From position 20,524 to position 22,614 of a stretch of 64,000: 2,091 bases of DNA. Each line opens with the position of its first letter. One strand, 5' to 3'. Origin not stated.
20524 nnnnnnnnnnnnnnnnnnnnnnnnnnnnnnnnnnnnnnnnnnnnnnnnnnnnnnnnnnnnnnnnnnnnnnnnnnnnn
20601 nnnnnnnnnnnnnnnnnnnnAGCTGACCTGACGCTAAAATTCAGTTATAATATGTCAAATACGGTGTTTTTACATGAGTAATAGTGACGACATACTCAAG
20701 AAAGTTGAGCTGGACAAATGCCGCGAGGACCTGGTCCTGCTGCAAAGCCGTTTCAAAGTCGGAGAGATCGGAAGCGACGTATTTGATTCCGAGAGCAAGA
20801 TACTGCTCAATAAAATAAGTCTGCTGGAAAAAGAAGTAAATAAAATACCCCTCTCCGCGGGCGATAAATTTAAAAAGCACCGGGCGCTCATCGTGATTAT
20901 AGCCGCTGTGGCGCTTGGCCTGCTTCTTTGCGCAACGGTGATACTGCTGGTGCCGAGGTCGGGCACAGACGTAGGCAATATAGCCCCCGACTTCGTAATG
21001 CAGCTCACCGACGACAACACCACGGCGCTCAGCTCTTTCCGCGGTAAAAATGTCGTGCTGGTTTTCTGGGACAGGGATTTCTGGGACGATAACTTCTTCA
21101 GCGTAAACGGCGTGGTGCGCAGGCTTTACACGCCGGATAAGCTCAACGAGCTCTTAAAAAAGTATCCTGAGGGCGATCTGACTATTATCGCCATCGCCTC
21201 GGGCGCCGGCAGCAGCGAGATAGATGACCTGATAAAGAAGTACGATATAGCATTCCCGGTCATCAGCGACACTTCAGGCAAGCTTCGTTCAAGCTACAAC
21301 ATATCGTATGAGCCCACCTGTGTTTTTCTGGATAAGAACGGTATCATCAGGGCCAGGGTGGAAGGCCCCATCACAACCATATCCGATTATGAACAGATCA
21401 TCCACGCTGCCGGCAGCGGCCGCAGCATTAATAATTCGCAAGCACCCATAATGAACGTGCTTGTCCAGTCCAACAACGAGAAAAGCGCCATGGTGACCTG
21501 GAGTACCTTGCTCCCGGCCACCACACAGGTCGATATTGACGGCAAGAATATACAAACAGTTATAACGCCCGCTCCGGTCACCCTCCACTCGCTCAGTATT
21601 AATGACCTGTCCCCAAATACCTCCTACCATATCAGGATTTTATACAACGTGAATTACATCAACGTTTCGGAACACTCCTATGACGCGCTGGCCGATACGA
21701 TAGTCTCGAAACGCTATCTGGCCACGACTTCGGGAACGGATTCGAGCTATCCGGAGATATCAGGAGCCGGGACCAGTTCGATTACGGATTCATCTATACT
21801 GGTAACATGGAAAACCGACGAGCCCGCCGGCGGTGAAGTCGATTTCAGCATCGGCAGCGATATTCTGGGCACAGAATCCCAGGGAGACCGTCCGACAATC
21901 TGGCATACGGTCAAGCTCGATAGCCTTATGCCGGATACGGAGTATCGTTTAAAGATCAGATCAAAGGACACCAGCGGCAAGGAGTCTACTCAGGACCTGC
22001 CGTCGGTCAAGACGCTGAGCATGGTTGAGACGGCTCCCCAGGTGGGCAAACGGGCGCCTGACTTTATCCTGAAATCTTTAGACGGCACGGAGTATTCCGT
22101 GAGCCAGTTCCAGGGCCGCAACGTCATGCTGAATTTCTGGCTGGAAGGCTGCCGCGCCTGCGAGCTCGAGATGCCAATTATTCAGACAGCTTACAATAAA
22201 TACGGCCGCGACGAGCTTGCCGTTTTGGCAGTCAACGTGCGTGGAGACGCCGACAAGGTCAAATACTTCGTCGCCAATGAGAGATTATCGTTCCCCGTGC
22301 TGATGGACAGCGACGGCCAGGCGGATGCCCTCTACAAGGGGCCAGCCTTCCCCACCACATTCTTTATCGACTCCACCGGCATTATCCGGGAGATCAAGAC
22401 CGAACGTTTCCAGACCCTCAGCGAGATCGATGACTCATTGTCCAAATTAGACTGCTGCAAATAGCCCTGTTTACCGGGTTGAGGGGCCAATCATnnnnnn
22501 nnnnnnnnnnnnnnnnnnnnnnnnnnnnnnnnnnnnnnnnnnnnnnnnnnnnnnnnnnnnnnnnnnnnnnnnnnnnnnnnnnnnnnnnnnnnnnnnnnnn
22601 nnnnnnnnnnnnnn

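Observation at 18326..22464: Thioredoxin-CcdA-triple-TlpA cluster including a novel FN3-containing double-redoxin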

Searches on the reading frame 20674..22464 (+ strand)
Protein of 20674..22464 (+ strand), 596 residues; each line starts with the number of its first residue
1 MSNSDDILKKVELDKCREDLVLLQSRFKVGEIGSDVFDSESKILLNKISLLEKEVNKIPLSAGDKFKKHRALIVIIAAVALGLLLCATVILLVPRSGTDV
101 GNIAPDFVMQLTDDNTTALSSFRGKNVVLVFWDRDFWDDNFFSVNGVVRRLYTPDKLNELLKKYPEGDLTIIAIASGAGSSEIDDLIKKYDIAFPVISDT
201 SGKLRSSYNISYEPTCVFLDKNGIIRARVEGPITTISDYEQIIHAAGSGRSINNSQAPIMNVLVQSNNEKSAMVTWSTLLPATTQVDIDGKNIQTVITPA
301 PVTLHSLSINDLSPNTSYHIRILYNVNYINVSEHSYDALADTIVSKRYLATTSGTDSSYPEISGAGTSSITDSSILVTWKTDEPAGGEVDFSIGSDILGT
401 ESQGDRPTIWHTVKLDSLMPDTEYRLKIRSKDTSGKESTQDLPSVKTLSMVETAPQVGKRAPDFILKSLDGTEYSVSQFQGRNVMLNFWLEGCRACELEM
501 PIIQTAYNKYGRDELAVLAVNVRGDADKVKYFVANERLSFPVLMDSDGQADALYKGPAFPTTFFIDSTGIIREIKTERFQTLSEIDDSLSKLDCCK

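Call 3: search_protein_families(library=pfam, proteins=[window:20674-22464:+], max_evalue=0.01)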
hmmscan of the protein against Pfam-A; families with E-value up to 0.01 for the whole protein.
window:20674-22464:+ (596 aa): 6 families
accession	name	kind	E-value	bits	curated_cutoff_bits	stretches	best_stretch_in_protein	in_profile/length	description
PF00578.27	AhpC-TSA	-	9.2e-41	139.1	26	3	457-573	1-123/124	AhpC/TSA family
PF08534.16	Redoxin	-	2e-35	122.2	26.6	2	456-588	1-147/148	Redoxin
PF13905.12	Thioredoxin_8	-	1.8e-11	44.6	27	2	126-224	3-93/94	Thioredoxin-like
PF00041.27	fn3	-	5.9e-11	42.9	25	2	368-437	9-75/84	Fibronectin type III domain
PF16656.11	Pur_ac_phosph_N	-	2e-08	35.1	30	1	371-434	11-86/93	Purple acid Phosphatase, N-terminal domain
PF13098.12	Thioredoxin_2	-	3.9e-05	24.4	27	0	480-571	4-88/104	Thioredoxin-like domain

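Call 4: search_protein_families(library=ncbifam, proteins=[window:20674-22464:+], max_evalue=0.01)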
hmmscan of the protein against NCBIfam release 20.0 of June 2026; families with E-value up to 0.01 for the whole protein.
window:20674-22464:+ (596 aa): 16 families
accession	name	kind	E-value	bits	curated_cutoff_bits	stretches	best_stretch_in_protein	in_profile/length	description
NF002854.0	PRK03147.1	subfamily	3.6e-51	173.5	170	2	453-591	34-171/176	thiol-disulfide oxidoreductase ResA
NF041202.1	StoA_CxxC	exception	1.9e-24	86.4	210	2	459-572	31-145/163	endospore biogenesis thiol-disulfide oxidoreductase StoA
NF041054.1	WAxxUGC_long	equivalog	8.4e-17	61.5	300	2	460-571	83-194/354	ResA-like WAxxUGC motif-containing protein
NF047696.1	ThlDiSintTplARhiz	equivalog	1.9e-13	50.7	230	1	459-538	75-155/219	thiol:disulfide interchange protein TlpA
TIGR00385.1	dsbE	subfamily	1.3e-09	37.9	123.15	1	457-572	36-151/173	DsbE family thiol:disulfide interchange protein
NF040737.1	peroxi_PrxU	equivalog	2.3e-09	37.3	270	1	99-217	37-154/233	thioredoxin-dependent peroxiredoxin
NF006960.0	PRK09437.1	equivalog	2.8e-09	37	140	1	456-549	5-98/156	thioredoxin-dependent thiol peroxidase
NF011941.0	PRK15412.1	equivalog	1.1e-08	34.8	359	1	456-573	40-157/185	thiol:disulfide interchange protein DsbE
TIGR02661.1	MauD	equivalog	9e-08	31.8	188.6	1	450-572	41-160/189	methylamine dehydrogenase accessory protein MauD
NF038285.1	deiodinase_rel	hypoth_equivalog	1.9e-06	27.6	250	1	451-523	172-245/347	deiodinase family protein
NF053650.1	PerredPrxQDein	equivalog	9.2e-06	25.7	260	0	462-549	2-88/148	thioredoxin-dependent peroxiredoxin PrxQ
NF010625.0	PRK14018.1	equivalog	0.00018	20.2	522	0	193-236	120-163/521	bifunctional peptide-methionine (S)-S-oxide reductase MsrA/peptide-methionine (R)-S-oxide reductase MsrB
NF001808.0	PRK00522.1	equivalog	0.00034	20.1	123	0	448-487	11-50/167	thiol peroxidase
NF047697.1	ThioredTrxAClost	equivalog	0.00087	19.4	140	1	475-525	12-60/105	thioredoxin TrxA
NF009668.0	PRK13189.1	equivalog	0.0028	16.9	211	0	189-246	96-160/224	peroxiredoxin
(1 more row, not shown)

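Call 5: find_homologous_proteins(query=window:20674-22464:+)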
Query window:20674-22464:+ (596 aa): 121 proteins with E <= 0.001 among 8000 candidates; the best 120 are listed.
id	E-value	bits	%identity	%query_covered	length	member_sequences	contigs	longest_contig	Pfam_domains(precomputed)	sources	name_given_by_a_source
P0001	0.0e+0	1326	100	100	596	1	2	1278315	PF08534.17,PF13905.13,PF13098.14,PF00578.28,PF00041.28,PF16656.12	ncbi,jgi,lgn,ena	ncbi:MAG: redoxin domain-containing protein [Dehalococcoidia bacterium]|jgi:peroxiredoxin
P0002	0.0e+0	1325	100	100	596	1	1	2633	PF08534.17,PF13905.13,PF13098.14,PF00578.28,PF00041.28,PF16656.12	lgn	-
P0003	0.0e+0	1236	93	100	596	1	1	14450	PF08534.17,PF13905.13,PF13098.14,PF00578.28,PF00041.28,PF16656.12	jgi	-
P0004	0.0e+0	1235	93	100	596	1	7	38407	PF08534.17,PF13905.13,PF13098.14,PF00578.28,PF00041.28,PF16656.12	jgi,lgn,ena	-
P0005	0.0e+0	1210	91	100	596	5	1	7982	PF08534.17,PF13905.13,PF13098.14,PF00578.28,PF00041.28,PF16656.12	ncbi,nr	ncbi:MAG: redoxin domain-containing protein [Dehalococcoidia bacterium]|nr:redoxin domain-containing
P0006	0.0e+0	1171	87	100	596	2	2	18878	PF08534.17,PF13905.13,PF13098.14,PF00578.28,PF00041.28,PF16656.12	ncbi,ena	-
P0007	0.0e+0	1150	85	99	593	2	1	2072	PF08534.17,PF13905.13,PF00578.28,PF00041.28,PF16656.12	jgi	jgi:peroxiredoxin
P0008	0.0e+0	1146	85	100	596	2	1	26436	PF08534.17,PF13905.13,PF13098.14,PF00578.28,PF00041.28,PF16656.12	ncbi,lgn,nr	ncbi:MAG: redoxin domain-containing protein [Dehalococcoidia bacterium]|nr:redoxin domain-containing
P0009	0.0e+0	1143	85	100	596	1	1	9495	PF08534.17,PF13905.13,PF13098.14,PF00578.28,PF00041.28,PF16656.12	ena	-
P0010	0.0e+0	1142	84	100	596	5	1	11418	PF08534.17,PF13905.13,PF00578.28,PF00041.28,PF16656.12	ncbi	-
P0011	0.0e+0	1115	82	100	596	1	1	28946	PF08534.17,PF13905.13,PF00578.28,PF00041.28,PF16656.12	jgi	-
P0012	0.0e+0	1112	82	100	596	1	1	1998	PF08534.17,PF13905.13,PF00578.28,PF00041.28,PF16656.12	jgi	-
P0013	0.0e+0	1087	79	100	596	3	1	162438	PF08534.17,PF13905.13,PF00578.28,PF00041.28,PF16656.12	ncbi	-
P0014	0.0e+0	1078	79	100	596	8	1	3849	PF08534.17,PF13905.13,PF13098.14,PF00578.28,PF00041.28,PF16656.12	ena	-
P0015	0.0e+0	1072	79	99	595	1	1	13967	PF08534.17,PF13905.13,PF00578.28,PF00041.28,PF16656.12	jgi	jgi:peroxiredoxin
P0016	0.0e+0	1071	78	100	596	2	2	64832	PF08534.17,PF13905.13,PF13098.14,PF00578.28,PF00041.28,PF16656.12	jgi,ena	-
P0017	0.0e+0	1070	78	100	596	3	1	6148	PF08534.17,PF13905.13,PF13098.14,PF00578.28,PF00041.28,PF16656.12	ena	-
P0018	0.0e+0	1065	78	100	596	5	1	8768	PF08534.17,PF13905.13,PF00578.28,PF00041.28,PF16656.12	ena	-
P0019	0.0e+0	1064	78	100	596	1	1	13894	PF08534.17,PF13905.13,PF13098.14,PF00578.28,PF00041.28,PF16656.12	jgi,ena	-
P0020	0.0e+0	1064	78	100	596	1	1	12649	PF08534.17,PF13905.13,PF13098.14,PF00578.28,PF00041.28,PF16656.12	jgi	-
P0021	0.0e+0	1062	78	100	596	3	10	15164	PF08534.17,PF13905.13,PF13098.14,PF00578.28,PF00041.28,PF16656.12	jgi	jgi:peroxiredoxin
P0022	0.0e+0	1061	78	100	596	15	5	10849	PF08534.17,PF13905.13,PF13098.14,PF00578.28,PF00041.28,PF16656.12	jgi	-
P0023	0.0e+0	1061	78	100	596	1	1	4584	PF08534.17,PF13905.13,PF13098.14,PF00578.28,PF00041.28,PF16656.12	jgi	jgi:peroxiredoxin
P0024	0.0e+0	1054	77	100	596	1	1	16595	PF08534.17,PF13905.13,PF13098.14,PF00578.28,PF00041.28,PF16656.12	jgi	-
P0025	0.0e+0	1052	77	100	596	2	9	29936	PF08534.17,PF13905.13,PF00578.28,PF00041.28,PF16656.12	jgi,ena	-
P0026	0.0e+0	1037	75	100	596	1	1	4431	PF08534.17,PF13905.13,PF13098.14,PF00578.28,PF00041.28,PF16656.12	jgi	jgi:peroxiredoxin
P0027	0.0e+0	1027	74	100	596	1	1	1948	PF08534.17,PF13905.13,PF13098.14,PF00578.28,PF00041.28,PF16656.12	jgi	jgi:peroxiredoxin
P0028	0.0e+0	1026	75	100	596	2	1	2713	PF08534.17,PF13905.13,PF00578.28,PF00041.28,PF16656.12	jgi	jgi:peroxiredoxin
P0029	0.0e+0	1024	75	100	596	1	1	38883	PF08534.17,PF13905.13,PF13098.14,PF00578.28,PF00041.28,PF16656.12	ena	-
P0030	0.0e+0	1021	75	100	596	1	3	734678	PF08534.17,PF13905.13,PF00578.28,PF00041.28,PF16656.12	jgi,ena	-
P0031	2.6e-275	933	68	99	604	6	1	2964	PF08534.17,PF13905.13,PF00578.28,PF00041.28,PF16656.12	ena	-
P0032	2.5e-271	920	67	99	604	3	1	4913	PF08534.17,PF13905.13,PF13098.14,PF00578.28,PF00041.28,PF16656.12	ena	-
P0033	5.2e-268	909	67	99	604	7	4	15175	PF08534.17,PF13905.13,PF13098.14,PF00578.28,PF00041.28,PF16656.12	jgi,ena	-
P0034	2.9e-265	899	66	100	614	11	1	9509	PF08534.17,PF13905.13,PF13098.14,PF00578.28,PF00041.28,PF16656.12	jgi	-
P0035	1.0e-262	891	66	99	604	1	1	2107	PF08534.17,PF13905.13,PF13098.14,PF00578.28,PF00041.28,PF16656.12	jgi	jgi:peroxiredoxin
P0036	5.5e-261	885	64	100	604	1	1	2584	PF08534.17,PF13905.13,PF13098.14,PF00578.28,PF00041.28,PF16656.12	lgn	-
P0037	3.6e-259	879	64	99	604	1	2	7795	PF08534.17,PF13905.13,PF13098.14,PF00578.28,PF00041.28,PF16656.12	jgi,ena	-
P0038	1.8e-257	874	65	99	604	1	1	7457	PF08534.17,PF13905.13,PF00578.28,PF00041.28,PF16656.12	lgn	-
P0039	3.1e-257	873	65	99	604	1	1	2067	PF08534.17,PF13905.13,PF13098.14,PF00578.28,PF00041.28,PF16656.12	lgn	-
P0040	4.3e-257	873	65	99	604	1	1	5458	PF08534.17,PF13905.13,PF13098.14,PF00578.28,PF00041.28,PF16656.12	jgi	jgi:peroxiredoxin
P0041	1.2e-254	864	63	99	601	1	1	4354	PF08534.17,PF13905.13,PF13098.14,PF00578.28,PF00041.28,PF16656.12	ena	-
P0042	9.8e-254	861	64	99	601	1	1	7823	PF08534.17,PF13905.13,PF13098.14,PF00578.28,PF00041.28,PF16656.12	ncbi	-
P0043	2.3e-253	860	63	99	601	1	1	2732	PF08534.17,PF13905.13,PF13098.14,PF00578.28,PF00041.28,PF16656.12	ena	-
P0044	1.3e-252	858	63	99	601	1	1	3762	PF08534.17,PF13905.13,PF00578.28,PF00041.28,PF16656.12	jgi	jgi:peroxiredoxin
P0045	2.5e-252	857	63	99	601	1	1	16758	PF08534.17,PF13905.13,PF00578.28,PF00041.28,PF16656.12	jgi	-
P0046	3.1e-252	856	63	99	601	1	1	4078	PF08534.17,PF13905.13,PF00578.28,PF00041.28,PF16656.12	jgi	-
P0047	1.2e-250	851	69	89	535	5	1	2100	PF08534.17,PF13905.13,PF13098.14,PF00578.28,PF00041.28,PF16656.12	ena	-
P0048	2.4e-249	847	68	91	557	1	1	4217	PF08534.17,PF13905.13,PF13098.14,PF00578.28,PF00041.28,PF16656.12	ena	-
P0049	7.1e-247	839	67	91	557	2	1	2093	PF08534.17,PF13905.13,PF13098.14,PF00578.28,PF00041.28,PF16656.12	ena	-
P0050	3.4e-238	810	64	89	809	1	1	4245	PF08534.17,PF13905.13,PF13098.14,PF00578.28,PF00041.28,PF16656.12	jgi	jgi:peroxiredoxin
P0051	6.0e-233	793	62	89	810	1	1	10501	PF08534.17,PF13905.13,PF13098.14,PF00578.28,PF00041.28,PF16656.12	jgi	jgi:peroxiredoxin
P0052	1.0e-231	789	61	89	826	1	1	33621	PF08534.17,PF13905.13,PF13098.14,PF00578.28,PF00041.28,PF16656.12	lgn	-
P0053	9.5e-230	782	57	98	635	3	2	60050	PF08534.17,PF13905.13,PF13098.14,PF00578.28,PF00041.28,PF16656.12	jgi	-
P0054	4.5e-229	780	57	99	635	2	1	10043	PF08534.17,PF13905.13,PF13098.14,PF00578.28,PF00041.28,PF16656.12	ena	-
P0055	7.5e-229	779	62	88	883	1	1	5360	PF08534.17,PF13905.13,PF13098.14,PF00578.28,PF00041.28,PF16656.12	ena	-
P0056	8.1e-229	779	61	90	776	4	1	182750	PF08534.17,PF13905.13,PF13098.14,PF00578.28,PF00041.28,PF16656.12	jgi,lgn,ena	-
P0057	2.7e-228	777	58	98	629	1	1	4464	PF08534.17,PF13905.13,PF13098.14,PF00578.28,PF00041.28,PF16656.12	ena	-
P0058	3.5e-228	777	58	98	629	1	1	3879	PF08534.17,PF13905.13,PF13098.14,PF00578.28,PF00041.28,PF16656.12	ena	-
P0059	3.7e-228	777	57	99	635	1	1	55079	PF08534.17,PF13905.13,PF13098.14,PF00578.28,PF00041.28,PF16656.12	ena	-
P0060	3.9e-228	777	58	98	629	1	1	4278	PF08534.17,PF13905.13,PF13098.14,PF00578.28,PF00041.28,PF16656.12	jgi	jgi:peroxiredoxin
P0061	4.1e-228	777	57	99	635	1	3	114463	PF08534.17,PF13905.13,PF13098.14,PF00578.28,PF00041.28,PF16656.12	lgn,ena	-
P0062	7.0e-228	776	57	99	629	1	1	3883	PF08534.17,PF13905.13,PF13098.14,PF00578.28,PF00041.28,PF16656.12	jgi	-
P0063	7.6e-228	776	58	91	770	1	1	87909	PF08534.17,PF13905.13,PF13098.14,PF00578.28,PF00041.28,PF16656.12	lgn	-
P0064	3.9e-227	774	61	88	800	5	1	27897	PF08534.17,PF13905.13,PF13098.14,PF00578.28,PF00041.28,PF16656.12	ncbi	-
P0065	1.0e-226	772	64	88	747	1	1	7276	PF08534.17,PF13905.13,PF13098.14,PF00578.28,PF00041.28,PF16656.12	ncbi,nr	ncbi:MAG: redoxin domain-containing protein [Chloroflexi bacterium]|nr:redoxin domain-containing pro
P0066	2.0e-224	765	61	88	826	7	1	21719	PF08534.17,PF13905.13,PF13098.14,PF00578.28,PF00041.28,PF16656.12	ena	-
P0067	2.6e-224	764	60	88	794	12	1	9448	PF08534.17,PF13905.13,PF13098.14,PF00578.28,PF00041.28,PF16656.12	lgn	-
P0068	2.7e-224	764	60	88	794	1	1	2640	PF08534.17,PF13905.13,PF13098.14,PF00578.28,PF00041.28,PF16656.12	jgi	-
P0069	5.4e-224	763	62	84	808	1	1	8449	PF08534.17,PF13905.13,PF13098.14,PF00578.28,PF00041.28,PF16656.12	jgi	jgi:peroxiredoxin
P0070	3.8e-223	760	61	88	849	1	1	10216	PF08534.17,PF13905.13,PF13098.14,PF00578.28,PF00041.28,PF16656.12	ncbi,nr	ncbi:MAG: redoxin domain-containing protein [Dehalococcoidia bacterium]|nr:redoxin domain-containing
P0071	5.2e-223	760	62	86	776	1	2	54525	PF08534.17,PF13905.13,PF13098.14,PF00578.28,PF00041.28,PF16656.12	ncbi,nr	ncbi:MAG: redoxin domain-containing protein [Dehalococcoidia bacterium]|nr:redoxin domain-containing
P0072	1.0e-222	759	59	88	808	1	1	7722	PF08534.17,PF13905.13,PF13098.14,PF00578.28,PF00041.28,PF16656.12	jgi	jgi:peroxiredoxin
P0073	1.6e-222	758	56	97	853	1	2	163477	PF08534.17,PF13905.13,PF13098.14,PF00578.28,PF00041.28,PF16656.12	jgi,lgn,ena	-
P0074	4.4e-222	757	60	90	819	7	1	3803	PF08534.17,PF13905.13,PF00578.28,PF00041.28,PF16656.12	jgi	jgi:peroxiredoxin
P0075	4.5e-222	757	60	88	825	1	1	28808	PF08534.17,PF13905.13,PF13098.14,PF00578.28,PF00041.28,PF16656.12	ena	-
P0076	3.3e-221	754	59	89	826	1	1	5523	PF08534.17,PF13905.13,PF13098.14,PF00578.28,PF00041.28,PF16656.12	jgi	jgi:peroxiredoxin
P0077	6.2e-221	753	58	91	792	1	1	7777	PF08534.17,PF13905.13,PF13098.14,PF00578.28,PF00041.28,PF16656.12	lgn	-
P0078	4.1e-220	750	61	88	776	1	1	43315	PF08534.17,PF13905.13,PF13098.14,PF00578.28,PF00041.28,PF16656.12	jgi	jgi:peroxiredoxin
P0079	5.2e-219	747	60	90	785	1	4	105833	PF08534.17,PF13905.13,PF13098.14,PF00578.28,PF00041.28,PF16656.12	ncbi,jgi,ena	ncbi:MAG: redoxin domain-containing protein [Dehalococcoidia bacterium]|jgi:peroxiredoxin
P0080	3.9e-218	744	59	84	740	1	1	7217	PF08534.17,PF13905.13,PF00578.28,PF00041.28,PF16656.12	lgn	-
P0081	7.5e-218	743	59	91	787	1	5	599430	PF08534.17,PF13905.13,PF13098.14,PF00578.28,PF00041.28,PF16656.12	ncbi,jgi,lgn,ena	jgi:peroxiredoxin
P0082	1.6e-217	742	58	88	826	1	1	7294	PF08534.17,PF13905.13,PF00578.28,PF00041.28,PF16656.12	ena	-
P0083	1.7e-216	739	57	88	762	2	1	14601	PF08534.17,PF13905.13,PF00578.28,PF00041.28,PF16656.12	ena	-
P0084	4.6e-216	737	59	91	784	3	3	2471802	PF08534.17,PF13905.13,PF13098.14,PF00578.28,PF00041.28,PF16656.12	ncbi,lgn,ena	ncbi:MAG: redoxin domain-containing protein [Dehalococcoidia bacterium]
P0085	9.4e-216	736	59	88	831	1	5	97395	PF08534.17,PF13905.13,PF13098.14,PF00578.28,PF00041.28,PF16656.12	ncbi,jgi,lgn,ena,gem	-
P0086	1.9e-215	735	58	91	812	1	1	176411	PF08534.17,PF13905.13,PF13098.14,PF00578.28,PF00041.28,PF16656.12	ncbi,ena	-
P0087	2.3e-215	735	63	86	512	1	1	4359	PF08534.17,PF13905.13,PF13098.14,PF00578.28,PF00041.28,PF16656.12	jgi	jgi:peroxiredoxin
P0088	3.9e-215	734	63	84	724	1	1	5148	PF08534.17,PF13905.13,PF13098.14,PF00578.28,PF00041.28,PF16656.12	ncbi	-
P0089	1.1e-214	733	58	88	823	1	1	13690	PF08534.17,PF13905.13,PF13098.14,PF00578.28,PF00041.28,PF16656.12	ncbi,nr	ncbi:MAG: redoxin domain-containing protein [Chloroflexi bacterium]|nr:redoxin domain-containing pro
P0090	6.7e-214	730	57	94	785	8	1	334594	PF08534.17,PF13905.13,PF13098.14,PF02630.21,PF00578.28,PF00041.28,PF16656.12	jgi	jgi:peroxiredoxin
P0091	3.6e-213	728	57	88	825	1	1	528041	PF08534.17,PF13905.13,PF13098.14,PF00578.28,PF00041.28,PF16656.12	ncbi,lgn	-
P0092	6.7e-213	727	67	79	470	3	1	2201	PF08534.17,PF13905.13,PF13098.14,PF00578.28,PF00041.28,PF16656.12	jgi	jgi:peroxiredoxin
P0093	9.9e-210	716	52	98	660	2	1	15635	PF08534.17,PF13905.13,PF13098.14,PF00578.28,PF00041.28,PF16656.12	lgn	-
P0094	6.7e-209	713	58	91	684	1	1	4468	PF08534.17,PF13905.13,PF13098.14,PF00578.28,PF00041.28,PF16656.12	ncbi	ncbi:MAG: redoxin domain-containing protein, partial [Dehalococcoidia bacterium]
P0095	4.1e-208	711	68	79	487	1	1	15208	PF08534.17,PF00578.28,PF00041.28,PF16656.12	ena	-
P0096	4.4e-207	707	58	89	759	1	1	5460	PF08534.17,PF13905.13,PF13098.14,PF00578.28,PF00041.28,PF16656.12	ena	-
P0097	7.8e-199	680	52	98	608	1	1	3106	PF08534.17,PF13905.13,PF13098.14,PF00578.28,PF00041.28,PF16656.12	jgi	jgi:peroxiredoxin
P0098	1.9e-187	643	78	61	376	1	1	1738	PF08534.17,PF00578.28,PF00041.28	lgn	-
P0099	4.1e-185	635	68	70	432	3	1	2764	PF08534.17,PF00578.28,PF00041.28,PF16656.12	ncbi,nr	ncbi:MAG: redoxin domain-containing protein, partial [Chloroflexi bacterium]|nr:redoxin domain-conta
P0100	1.1e-180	620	59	70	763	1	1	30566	PF08534.17,PF13905.13,PF00578.28,PF00041.28,PF16656.12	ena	-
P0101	1.3e-176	607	80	56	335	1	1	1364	PF08534.17,PF00578.28,PF00041.28,PF16656.12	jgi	jgi:peroxiredoxin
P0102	5.8e-167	575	64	67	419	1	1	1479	PF08534.17,PF00578.28,PF00041.28,PF16656.12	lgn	-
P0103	3.5e-157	543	70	60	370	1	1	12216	PF08534.17,PF00578.28,PF00041.28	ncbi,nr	ncbi:MAG: redoxin domain-containing protein [Chloroflexi bacterium]|nr:redoxin domain-containing pro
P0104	2.6e-153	530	64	63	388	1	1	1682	PF08534.17,PF00578.28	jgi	jgi:peroxiredoxin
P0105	1.6e-149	517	56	72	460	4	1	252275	PF08534.17,PF00578.28,PF00041.28,PF16656.12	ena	-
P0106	9.7e-80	287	34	88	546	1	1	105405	PF00085.27,PF08534.17,PF00255.26,PF13905.13,PF02630.21,PF00578.28,PF00041.28,PF16656.12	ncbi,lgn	-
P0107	5.9e-57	212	45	41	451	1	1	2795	PF08534.17,PF13905.13,PF00578.28,PF16656.12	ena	-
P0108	1.1e-53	201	35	54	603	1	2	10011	PF08534.17,PF13905.13,PF00578.28,PF00041.28,PF16656.12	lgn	-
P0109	2.5e-42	164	36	57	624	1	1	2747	PF13240.12,PF12773.14,PF00085.27,PF08534.17,PF00255.26,PF25077.2,PF13905.13,PF13098.14,PF00578.28,PF00041.28,PF16656.12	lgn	-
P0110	2.7e-12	64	27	31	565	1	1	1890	PF16655.13,PF25059.2,PF23376.2,PF13750.13,PF25077.2,PF25788.3,PF00041.28,PF16656.12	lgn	-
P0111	5.9e-8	50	30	19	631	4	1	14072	PF00085.27,PF08534.17,PF13905.13,PF13098.14,PF00578.28,PF02938.20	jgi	jgi:thiol-disulfide isomerase/thioredoxin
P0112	3.8e-7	47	28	21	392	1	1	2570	PF00085.27,PF08534.17,PF00255.26,PF13905.13,PF13098.14,PF00578.28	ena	-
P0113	3.9e-7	47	29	25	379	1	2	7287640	PF00085.27,PF08534.17,PF14289.12,PF13905.13,PF00578.28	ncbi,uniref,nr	ncbi:TlpA disulfide reductase family protein [Danxiaibacter flavus]|uniref:TlpA disulfide reductase 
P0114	8.2e-7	46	37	13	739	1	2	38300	PF08534.17,PF00578.28,PF00041.28,PF16656.12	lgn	-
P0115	1.5e-6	45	26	28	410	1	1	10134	PF00085.27,PF08534.17,PF13905.13,PF00578.28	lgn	-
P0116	1.8e-6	45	29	19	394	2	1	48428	PF00085.27,PF08534.17,PF00255.26,PF14289.12,PF13905.13,PF13098.14,PF00578.28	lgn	-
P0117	2.0e-6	45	28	19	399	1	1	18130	PF00085.27,PF08534.17,PF00255.26,PF14289.12,PF13905.13,PF13098.14,PF00578.28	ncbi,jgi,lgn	-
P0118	3.3e-6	44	27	31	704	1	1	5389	PF25059.2,PF23376.2,PF00041.28,PF16656.12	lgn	-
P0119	4.9e-6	44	27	19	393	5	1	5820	PF00085.27,PF08534.17,PF13905.13,PF00578.28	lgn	-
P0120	6.0e-6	43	30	20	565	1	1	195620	PF17991.8,PF08534.17,PF02683.23,PF13905.13,PF00578.28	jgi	jgi:cytochrome c biogenesis protein CcdA/thiol-disulfide isomerase/thioredoxin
